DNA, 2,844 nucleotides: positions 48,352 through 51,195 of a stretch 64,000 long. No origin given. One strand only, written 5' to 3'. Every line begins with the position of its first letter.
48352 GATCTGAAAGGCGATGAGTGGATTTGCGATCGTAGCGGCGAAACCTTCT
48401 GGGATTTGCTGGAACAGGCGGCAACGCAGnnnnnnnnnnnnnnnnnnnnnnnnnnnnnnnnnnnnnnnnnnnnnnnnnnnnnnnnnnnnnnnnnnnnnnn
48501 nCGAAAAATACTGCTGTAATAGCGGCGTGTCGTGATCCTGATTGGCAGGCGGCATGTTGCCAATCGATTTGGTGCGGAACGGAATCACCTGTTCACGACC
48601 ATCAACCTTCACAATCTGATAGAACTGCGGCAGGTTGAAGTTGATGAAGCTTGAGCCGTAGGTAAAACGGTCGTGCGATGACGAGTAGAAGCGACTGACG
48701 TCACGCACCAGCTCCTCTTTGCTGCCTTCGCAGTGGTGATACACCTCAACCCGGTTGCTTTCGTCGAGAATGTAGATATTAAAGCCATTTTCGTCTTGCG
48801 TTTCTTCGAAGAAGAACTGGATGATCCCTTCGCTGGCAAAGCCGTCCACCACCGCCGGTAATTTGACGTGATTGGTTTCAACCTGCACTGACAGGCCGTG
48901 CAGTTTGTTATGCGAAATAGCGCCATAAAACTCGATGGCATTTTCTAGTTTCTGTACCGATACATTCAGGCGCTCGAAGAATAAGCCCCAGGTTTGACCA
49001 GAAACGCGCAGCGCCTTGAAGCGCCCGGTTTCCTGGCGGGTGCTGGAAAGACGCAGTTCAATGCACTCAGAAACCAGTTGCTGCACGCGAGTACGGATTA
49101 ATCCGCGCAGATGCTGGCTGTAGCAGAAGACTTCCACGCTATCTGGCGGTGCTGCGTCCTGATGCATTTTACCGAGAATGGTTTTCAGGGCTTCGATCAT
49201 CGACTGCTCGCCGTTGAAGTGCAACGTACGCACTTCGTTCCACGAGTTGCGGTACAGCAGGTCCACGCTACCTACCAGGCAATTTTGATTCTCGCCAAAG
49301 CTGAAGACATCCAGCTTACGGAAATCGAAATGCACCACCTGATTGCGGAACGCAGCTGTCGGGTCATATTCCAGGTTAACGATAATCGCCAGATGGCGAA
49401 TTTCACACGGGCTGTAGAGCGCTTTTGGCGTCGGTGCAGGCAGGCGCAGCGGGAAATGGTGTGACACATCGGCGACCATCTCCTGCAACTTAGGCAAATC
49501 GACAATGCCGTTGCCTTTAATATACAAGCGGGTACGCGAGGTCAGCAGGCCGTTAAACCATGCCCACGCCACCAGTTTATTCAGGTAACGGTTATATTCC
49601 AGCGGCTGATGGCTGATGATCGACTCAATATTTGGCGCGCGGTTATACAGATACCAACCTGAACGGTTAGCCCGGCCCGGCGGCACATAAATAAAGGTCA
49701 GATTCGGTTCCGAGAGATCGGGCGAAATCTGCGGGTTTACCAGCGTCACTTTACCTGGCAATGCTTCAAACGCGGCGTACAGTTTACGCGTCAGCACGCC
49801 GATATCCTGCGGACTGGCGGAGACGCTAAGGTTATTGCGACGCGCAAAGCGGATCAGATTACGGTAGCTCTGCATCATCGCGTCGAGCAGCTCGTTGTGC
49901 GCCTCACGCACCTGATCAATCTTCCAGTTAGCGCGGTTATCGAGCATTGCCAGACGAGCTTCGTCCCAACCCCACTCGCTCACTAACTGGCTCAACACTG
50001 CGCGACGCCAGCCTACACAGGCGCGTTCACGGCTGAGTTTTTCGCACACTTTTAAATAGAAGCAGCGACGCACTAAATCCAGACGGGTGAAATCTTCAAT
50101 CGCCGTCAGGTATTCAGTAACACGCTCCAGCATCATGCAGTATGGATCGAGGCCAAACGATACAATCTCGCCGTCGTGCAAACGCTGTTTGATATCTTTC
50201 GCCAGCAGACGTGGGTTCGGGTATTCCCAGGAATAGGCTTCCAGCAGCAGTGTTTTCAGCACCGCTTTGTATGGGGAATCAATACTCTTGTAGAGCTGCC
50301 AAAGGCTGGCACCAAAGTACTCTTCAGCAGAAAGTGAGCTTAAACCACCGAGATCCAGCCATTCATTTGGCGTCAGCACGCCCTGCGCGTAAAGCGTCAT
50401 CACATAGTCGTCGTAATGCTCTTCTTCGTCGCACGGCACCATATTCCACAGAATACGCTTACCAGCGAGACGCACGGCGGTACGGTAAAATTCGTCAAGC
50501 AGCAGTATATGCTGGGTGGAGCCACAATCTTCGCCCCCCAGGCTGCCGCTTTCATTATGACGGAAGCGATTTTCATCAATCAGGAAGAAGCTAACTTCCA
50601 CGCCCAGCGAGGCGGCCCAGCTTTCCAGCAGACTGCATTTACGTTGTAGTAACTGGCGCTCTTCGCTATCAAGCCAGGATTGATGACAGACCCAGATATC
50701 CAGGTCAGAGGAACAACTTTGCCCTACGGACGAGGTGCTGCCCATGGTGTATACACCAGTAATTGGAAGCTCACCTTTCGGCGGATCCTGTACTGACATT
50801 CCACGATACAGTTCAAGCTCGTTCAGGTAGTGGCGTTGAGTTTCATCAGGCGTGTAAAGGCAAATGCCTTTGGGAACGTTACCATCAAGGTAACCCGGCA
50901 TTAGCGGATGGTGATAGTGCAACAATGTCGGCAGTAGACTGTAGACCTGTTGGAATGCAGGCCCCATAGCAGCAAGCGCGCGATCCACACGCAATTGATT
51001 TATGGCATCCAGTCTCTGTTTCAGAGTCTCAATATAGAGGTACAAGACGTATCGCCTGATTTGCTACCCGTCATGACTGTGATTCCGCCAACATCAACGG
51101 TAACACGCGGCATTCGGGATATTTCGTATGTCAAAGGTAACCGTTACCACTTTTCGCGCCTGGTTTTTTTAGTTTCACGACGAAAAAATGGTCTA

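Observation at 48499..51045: cyaA uses a TTG initiation codon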

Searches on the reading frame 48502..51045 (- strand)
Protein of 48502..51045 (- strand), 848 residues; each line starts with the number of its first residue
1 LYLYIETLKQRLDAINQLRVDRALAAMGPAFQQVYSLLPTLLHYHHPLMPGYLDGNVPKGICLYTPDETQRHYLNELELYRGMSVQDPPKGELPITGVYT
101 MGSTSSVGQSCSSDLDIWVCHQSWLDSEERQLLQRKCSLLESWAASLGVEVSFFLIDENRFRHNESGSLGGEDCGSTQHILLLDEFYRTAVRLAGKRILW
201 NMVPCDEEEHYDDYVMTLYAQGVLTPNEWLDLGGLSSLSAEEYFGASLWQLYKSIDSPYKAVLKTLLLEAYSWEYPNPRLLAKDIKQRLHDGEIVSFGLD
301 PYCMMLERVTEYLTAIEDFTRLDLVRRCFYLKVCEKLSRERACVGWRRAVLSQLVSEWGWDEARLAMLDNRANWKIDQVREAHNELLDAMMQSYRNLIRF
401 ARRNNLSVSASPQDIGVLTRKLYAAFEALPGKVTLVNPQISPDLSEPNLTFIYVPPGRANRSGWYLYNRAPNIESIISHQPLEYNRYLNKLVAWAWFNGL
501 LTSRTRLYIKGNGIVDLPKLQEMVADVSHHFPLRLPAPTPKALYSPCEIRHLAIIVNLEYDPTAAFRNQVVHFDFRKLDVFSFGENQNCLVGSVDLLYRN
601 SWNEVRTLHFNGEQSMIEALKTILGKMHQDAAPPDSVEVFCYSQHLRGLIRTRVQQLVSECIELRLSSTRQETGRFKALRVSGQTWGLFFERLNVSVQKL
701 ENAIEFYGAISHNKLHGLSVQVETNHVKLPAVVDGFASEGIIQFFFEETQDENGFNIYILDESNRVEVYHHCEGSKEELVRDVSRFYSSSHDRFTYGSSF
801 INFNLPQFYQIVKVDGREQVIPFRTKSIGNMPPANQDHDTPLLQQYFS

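Call 16: search_protein_families(library=pfam, proteins=[window:48502-51045:-])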
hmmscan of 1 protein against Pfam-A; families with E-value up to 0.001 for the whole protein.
window:48502-51045:- (848 aa): 2 families
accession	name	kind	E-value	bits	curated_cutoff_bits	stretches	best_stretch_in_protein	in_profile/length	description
PF01295.23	Adenylate_cycl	-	3.2e-258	858.7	27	1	228-825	1-600/601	Adenylate cyclase, class-I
PF12633.13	Adenyl_cycl_N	-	1.2e-82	277.1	27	1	5-200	2-198/199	Adenylate cyclase NT domain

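Call 17: search_protein_families(library=ncbifam, proteins=[window:48502-51045:-])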
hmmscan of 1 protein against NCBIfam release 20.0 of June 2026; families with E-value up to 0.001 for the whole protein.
window:48502-51045:- (848 aa): 9 families
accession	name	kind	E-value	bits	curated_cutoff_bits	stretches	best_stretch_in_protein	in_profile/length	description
NF006977.0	PRK09450.1-1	equivalog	0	2050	1761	1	1-848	1-848/848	class I adenylate cyclase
NF006979.0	PRK09450.1-4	equivalog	0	1805.7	1316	1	1-839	1-839/850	class I adenylate cyclase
NF006978.0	PRK09450.1-2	equivalog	0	1191.7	1035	1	1-827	1-833/841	class I adenylate cyclase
NF006984.0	PRK09450.2-4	equivalog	1.7e-200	668.8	1300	1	5-815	20-836/956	class I adenylate cyclase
NF006980.0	PRK09450.1-5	equivalog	1.4e-171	572.3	990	1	10-824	10-797/807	class I adenylate cyclase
NF006982.0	PRK09450.2-2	equivalog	5.3e-169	564.1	1547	1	6-793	21-812/951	class I adenylate cyclase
NF006985.0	PRK09450.2-5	equivalog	4.3e-156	521.6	1866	1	6-767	21-779/951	class I adenylate cyclase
NF006983.0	PRK09450.2-3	equivalog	9.5e-154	513.5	1810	1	7-789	22-803/949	class I adenylate cyclase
NF006981.0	PRK09450.2-1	equivalog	1.5e-125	420.1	802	1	5-624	20-630/638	class I adenylate cyclase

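Call 58: list_cluster_members(proteins=[window:48502-51045:-, window:48502-50967:-, window:48502-50988:-])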
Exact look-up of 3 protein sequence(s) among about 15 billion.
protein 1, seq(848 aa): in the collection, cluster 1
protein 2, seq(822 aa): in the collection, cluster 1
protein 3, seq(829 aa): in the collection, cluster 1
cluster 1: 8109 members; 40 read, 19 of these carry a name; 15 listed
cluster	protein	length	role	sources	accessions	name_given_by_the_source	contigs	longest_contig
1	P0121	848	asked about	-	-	class I adenylate cyclase [Shigella sonnei] | Adenylate cyclase n=53 Tax=root TaxID=1 RepID=CYAA_ECO57 | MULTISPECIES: class I adenylate cyclase [Gammaproteobacteria]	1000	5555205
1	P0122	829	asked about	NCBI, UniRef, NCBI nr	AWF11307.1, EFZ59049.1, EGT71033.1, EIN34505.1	adenylate cyclase [Escherichia coli EC1845] | Adenylate cyclase n=3 Tax=Enterobacteriaceae TaxID=543 RepID=A0AAV3HZR6_ECOLX | adenylate cyclase [Escherichia coli]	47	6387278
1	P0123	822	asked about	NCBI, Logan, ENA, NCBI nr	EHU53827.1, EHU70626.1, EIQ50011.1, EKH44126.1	adenylate cyclase, class-I family protein [Escherichia coli DEC3B]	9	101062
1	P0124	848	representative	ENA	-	-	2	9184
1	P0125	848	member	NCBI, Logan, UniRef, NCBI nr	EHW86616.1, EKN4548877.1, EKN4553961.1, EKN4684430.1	class I adenylate cyclase [Escherichia coli] | class I adenylate cyclase n=1 Tax=Escherichia coli TaxID=562 RepID=UPI0002511B16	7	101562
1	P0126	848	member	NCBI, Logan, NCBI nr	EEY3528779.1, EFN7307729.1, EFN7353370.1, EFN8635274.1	TPA: class I adenylate cyclase [Escherichia coli] | class I adenylate cyclase [Escherichia coli]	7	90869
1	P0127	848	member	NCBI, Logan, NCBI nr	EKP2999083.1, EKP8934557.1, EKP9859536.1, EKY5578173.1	class I adenylate cyclase [Escherichia coli]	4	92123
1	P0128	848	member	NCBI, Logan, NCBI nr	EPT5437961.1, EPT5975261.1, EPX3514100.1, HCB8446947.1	class I adenylate cyclase [Shigella boydii] | class I adenylate cyclase [Escherichia coli]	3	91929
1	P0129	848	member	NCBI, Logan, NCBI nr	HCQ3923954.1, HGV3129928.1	TPA: class I adenylate cyclase [Escherichia coli] | class I adenylate cyclase [Escherichia coli]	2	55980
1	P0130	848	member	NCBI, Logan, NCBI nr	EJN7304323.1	class I adenylate cyclase [Escherichia coli]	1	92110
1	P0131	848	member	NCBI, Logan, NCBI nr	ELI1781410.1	class I adenylate cyclase [Shigella flexneri]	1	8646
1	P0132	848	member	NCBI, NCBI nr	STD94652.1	adenylate cyclase [Escherichia coli]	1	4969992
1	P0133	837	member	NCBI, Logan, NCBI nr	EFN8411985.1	class I adenylate cyclase [Escherichia coli O7]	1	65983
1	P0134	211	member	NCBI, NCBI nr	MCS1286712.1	class I adenylate cyclase, partial [Escherichia coli] | class I adenylate cyclase [Escherichia coli]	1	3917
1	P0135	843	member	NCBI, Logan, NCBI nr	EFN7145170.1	class I adenylate cyclase [Escherichia coli]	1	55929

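Call 59: search_solved_structures(query=window:48502-51045:-, max_evalue=0.001)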
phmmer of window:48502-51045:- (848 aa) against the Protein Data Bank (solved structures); distinct sequences matched with E-value up to 0.001: 0.
